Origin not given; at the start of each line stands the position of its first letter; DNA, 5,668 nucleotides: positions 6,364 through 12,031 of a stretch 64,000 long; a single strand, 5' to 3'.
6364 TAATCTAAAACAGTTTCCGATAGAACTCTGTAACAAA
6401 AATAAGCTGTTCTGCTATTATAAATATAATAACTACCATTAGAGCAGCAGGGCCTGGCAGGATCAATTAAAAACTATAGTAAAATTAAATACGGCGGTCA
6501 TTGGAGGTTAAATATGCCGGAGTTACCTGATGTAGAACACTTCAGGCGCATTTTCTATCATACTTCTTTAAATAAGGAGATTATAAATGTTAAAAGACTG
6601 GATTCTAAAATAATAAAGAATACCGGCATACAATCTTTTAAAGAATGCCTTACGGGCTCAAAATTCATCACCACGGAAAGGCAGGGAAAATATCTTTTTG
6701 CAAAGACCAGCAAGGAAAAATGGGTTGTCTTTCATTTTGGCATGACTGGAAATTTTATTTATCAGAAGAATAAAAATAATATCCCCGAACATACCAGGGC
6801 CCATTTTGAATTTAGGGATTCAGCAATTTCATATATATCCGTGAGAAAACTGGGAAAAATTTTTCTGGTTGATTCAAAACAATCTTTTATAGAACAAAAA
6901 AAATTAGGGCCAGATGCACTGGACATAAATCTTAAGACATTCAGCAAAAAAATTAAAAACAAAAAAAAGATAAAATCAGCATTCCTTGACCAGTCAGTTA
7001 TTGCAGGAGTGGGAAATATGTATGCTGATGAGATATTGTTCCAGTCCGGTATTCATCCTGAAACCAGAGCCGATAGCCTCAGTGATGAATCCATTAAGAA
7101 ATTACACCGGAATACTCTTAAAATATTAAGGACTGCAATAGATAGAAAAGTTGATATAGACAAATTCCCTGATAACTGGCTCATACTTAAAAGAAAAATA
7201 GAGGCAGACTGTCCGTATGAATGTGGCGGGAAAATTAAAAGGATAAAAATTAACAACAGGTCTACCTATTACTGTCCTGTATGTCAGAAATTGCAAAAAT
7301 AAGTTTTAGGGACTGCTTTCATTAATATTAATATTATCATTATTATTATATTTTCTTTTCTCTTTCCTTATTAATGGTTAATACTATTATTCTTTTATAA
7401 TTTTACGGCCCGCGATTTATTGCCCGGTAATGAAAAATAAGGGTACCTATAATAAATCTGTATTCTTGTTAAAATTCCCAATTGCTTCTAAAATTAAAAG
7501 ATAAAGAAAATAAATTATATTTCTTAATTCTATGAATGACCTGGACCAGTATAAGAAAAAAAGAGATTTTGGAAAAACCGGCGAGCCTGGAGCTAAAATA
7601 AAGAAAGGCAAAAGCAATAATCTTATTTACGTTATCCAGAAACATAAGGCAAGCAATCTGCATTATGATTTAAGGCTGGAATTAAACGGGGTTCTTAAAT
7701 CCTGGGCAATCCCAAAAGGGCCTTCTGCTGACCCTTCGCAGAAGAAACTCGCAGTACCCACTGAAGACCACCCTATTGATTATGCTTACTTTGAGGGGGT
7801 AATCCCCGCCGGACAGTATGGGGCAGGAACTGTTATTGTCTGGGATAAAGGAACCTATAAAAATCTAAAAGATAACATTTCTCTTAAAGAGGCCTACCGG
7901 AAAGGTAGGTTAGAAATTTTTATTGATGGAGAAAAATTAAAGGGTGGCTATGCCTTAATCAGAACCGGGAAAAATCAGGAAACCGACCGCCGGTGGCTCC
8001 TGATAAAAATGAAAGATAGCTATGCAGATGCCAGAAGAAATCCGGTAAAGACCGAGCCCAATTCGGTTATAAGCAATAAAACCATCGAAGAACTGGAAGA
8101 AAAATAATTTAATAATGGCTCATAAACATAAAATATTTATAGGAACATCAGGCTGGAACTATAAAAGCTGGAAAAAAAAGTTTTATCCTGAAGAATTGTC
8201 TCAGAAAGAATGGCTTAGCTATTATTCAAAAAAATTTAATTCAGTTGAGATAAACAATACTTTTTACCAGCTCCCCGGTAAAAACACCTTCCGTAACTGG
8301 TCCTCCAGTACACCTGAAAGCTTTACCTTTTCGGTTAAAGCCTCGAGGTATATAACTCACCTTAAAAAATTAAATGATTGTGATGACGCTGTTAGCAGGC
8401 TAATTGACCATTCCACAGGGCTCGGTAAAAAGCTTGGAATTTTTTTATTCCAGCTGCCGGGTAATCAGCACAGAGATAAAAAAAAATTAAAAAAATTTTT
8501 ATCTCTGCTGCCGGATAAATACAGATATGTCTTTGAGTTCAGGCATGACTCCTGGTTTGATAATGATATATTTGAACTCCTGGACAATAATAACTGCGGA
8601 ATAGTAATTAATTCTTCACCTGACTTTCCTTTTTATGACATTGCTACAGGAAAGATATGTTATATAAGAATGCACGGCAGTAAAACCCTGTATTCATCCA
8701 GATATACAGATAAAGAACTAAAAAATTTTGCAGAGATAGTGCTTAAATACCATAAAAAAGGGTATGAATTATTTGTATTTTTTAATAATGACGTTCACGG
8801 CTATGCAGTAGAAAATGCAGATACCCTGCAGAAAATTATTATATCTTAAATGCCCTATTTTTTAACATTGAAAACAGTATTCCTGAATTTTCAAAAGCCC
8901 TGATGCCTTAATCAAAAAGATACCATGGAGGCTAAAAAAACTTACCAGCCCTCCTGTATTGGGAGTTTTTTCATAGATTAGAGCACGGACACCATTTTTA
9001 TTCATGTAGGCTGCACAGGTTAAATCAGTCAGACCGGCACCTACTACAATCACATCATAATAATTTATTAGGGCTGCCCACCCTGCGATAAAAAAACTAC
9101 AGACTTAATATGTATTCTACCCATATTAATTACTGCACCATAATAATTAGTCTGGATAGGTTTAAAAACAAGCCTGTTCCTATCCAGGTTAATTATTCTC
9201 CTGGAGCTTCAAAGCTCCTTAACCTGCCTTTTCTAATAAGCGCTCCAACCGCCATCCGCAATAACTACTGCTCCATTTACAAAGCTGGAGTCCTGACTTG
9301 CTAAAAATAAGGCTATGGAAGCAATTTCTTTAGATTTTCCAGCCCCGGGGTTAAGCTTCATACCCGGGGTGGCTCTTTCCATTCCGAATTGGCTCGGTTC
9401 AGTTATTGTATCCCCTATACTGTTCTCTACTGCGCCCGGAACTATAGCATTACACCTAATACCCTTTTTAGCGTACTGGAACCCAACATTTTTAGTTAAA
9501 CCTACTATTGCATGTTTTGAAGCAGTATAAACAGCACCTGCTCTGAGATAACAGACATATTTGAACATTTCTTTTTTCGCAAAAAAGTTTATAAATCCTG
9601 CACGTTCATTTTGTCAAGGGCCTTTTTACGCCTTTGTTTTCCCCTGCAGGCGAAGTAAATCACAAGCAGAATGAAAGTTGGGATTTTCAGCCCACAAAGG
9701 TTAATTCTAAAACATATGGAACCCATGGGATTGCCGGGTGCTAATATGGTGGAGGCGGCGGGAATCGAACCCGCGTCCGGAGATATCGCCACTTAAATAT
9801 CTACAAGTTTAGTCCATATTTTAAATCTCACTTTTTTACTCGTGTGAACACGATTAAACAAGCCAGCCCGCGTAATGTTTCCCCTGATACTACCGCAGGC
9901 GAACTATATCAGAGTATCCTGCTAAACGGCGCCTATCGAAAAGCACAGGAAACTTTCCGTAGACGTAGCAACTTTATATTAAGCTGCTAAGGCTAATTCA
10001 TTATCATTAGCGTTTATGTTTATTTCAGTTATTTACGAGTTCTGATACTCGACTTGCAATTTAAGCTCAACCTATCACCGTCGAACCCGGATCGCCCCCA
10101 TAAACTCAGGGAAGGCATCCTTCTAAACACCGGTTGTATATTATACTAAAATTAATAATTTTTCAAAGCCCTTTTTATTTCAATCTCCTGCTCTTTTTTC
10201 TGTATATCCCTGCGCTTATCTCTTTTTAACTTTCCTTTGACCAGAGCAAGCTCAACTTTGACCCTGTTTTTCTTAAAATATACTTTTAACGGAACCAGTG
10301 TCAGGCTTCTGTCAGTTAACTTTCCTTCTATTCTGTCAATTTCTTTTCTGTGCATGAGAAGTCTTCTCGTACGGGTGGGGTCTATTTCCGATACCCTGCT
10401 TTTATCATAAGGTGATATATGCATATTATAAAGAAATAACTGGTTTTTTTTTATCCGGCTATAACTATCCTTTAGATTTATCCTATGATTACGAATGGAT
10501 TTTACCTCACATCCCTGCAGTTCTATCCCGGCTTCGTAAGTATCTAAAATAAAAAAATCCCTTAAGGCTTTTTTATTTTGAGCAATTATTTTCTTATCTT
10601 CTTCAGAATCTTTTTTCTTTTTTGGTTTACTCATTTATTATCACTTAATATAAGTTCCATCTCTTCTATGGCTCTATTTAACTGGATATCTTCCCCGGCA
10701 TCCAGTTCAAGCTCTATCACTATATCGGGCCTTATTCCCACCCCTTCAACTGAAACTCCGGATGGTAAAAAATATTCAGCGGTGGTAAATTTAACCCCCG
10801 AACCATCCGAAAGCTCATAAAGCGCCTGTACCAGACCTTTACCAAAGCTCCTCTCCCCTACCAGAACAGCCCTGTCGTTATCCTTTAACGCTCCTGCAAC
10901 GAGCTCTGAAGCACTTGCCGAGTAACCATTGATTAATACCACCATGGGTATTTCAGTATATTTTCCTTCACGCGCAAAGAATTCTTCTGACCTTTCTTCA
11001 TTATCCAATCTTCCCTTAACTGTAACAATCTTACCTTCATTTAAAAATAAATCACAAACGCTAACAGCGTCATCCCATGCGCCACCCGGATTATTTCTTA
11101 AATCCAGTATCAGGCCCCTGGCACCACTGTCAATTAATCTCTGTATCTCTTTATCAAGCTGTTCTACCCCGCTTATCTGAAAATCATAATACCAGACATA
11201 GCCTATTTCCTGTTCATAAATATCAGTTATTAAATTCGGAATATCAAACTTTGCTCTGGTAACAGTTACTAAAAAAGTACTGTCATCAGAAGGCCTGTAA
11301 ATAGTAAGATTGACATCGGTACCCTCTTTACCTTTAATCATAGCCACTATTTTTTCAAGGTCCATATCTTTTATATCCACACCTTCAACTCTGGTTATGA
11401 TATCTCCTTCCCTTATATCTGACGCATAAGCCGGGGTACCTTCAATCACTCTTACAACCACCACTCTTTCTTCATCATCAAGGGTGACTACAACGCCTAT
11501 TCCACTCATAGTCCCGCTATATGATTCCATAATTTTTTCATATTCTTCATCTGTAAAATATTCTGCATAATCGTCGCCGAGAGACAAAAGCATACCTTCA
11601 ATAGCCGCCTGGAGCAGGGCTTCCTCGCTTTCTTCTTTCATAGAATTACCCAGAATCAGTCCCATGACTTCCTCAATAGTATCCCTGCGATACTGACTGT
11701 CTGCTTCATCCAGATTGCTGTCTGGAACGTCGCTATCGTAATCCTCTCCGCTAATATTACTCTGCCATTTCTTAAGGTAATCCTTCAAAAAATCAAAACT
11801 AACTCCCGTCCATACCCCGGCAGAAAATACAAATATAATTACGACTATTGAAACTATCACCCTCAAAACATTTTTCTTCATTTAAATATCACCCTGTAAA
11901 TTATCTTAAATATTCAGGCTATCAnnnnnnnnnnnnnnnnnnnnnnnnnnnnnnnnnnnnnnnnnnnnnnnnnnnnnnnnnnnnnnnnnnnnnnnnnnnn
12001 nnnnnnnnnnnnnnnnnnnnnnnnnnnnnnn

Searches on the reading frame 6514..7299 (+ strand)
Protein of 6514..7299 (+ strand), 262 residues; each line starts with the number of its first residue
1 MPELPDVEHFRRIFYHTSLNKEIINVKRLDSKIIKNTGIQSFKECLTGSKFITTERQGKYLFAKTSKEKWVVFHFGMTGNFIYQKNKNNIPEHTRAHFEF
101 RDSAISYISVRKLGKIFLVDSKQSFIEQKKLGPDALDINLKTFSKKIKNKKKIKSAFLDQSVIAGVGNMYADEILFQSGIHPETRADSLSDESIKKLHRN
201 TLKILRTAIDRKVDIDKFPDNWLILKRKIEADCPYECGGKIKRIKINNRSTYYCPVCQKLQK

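Call 24: search_protein_families(library=pfam, proteins=[window:6514-7299:+], max_evalue=0.0001)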
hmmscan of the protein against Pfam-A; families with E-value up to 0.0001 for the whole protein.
window:6514-7299:+ (262 aa): 4 families
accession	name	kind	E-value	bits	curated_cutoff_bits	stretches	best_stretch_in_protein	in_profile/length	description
PF01149.29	Fapy_DNA_glyco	-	1.2e-25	90.9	25.5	1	1-116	1-117/117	Formamidopyrimidine-DNA glycosylase N-terminal domain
PF06831.19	H2TH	-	4.2e-25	88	34.7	1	131-212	1-85/93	Formamidopyrimidine-DNA glycosylase H2TH domain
PF06827.20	zf-FPG_IleRS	-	1e-06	28.9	21.3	1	237-259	7-29/30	Zinc finger found in FPG and IleRS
PF05833.16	NFACT_N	-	2.1e-05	23.9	31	1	129-207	166-242/456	NFACT N-terminal and middle domains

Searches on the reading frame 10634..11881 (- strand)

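Call 24: search_protein_families(library=pfam, proteins=[window:10634-11881:-], max_evalue=0.0001)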
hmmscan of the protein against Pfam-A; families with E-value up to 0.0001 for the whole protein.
window:10634-11881:- (416 aa): 5 families
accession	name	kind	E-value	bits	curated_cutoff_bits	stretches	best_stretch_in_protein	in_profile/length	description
PF03572.23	Peptidase_S41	-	4.3e-50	170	24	1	226-389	2-165/165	Peptidase family S41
PF13180.12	PDZ_2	-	8.9e-14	52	27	1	127-207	2-80/80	PDZ domain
PF00595.29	PDZ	-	7.5e-12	45.9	23.2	1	126-194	10-80/81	PDZ domain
PF17820.7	PDZ_6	-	1.1e-10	41.5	27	1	141-196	1-54/54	PDZ domain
PF22694.1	CtpB_N-like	-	2.6e-05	25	27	1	51-111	23-83/85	Activating protease CtpB N-terminal domain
